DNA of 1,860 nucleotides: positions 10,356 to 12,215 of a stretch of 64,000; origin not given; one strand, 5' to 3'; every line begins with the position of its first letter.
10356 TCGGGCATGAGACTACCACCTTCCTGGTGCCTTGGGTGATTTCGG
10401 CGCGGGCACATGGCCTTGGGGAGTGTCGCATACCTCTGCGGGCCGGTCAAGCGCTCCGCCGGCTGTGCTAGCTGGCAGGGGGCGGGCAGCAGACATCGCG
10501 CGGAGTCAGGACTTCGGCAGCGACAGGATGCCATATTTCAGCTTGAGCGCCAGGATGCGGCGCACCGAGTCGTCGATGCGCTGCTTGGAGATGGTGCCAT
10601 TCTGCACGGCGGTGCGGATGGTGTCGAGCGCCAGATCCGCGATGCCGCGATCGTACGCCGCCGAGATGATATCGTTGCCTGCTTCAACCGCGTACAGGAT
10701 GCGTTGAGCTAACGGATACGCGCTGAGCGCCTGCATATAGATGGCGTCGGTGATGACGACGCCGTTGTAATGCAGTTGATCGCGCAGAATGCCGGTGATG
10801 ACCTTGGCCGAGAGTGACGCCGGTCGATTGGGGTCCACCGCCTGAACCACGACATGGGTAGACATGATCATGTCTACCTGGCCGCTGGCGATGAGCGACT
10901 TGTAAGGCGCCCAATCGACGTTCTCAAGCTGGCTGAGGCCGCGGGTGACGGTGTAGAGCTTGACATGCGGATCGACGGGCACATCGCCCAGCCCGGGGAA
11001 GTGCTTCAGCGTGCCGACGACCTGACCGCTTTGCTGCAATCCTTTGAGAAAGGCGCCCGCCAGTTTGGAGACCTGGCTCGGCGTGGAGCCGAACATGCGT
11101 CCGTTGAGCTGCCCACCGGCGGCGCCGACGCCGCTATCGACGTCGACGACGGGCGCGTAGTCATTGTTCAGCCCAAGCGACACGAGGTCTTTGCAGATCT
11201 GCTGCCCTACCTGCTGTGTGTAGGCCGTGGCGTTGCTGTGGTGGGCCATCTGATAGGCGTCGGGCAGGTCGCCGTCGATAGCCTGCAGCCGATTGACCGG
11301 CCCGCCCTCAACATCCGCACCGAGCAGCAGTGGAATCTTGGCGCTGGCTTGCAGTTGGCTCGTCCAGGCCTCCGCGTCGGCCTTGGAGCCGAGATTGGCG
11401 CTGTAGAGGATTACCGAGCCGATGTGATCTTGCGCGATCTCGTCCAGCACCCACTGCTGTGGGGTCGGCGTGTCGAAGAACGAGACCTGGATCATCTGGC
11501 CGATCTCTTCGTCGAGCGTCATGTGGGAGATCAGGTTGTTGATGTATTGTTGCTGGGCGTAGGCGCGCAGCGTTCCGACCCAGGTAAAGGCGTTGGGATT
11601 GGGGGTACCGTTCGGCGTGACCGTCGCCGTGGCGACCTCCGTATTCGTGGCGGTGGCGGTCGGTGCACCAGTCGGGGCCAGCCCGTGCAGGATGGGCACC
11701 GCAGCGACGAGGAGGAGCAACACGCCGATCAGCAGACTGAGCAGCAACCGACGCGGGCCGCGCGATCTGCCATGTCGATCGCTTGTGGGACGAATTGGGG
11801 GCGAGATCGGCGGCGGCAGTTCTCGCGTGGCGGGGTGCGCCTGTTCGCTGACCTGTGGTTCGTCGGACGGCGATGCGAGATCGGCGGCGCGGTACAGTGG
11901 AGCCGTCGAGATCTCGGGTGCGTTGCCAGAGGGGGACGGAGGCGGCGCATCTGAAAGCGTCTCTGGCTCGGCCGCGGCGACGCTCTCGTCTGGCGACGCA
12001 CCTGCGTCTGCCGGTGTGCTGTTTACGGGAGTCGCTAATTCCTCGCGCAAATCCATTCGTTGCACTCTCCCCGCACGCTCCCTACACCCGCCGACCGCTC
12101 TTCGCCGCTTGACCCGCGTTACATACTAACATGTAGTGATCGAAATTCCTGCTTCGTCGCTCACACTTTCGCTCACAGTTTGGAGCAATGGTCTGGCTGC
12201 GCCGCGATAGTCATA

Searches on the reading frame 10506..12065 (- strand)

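Call 66: search_protein_families(library=ncbifam, proteins=[window:10506-12065:-], max_evalue=1e-20)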
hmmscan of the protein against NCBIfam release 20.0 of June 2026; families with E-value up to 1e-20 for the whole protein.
window:10506-12065:- (519 aa): 1 family
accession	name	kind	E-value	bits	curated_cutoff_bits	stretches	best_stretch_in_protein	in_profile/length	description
NF003740.0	PRK05337.1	equivalog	1.7e-49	168.8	207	1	209-495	21-302/340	beta-N-acetylhexosaminidase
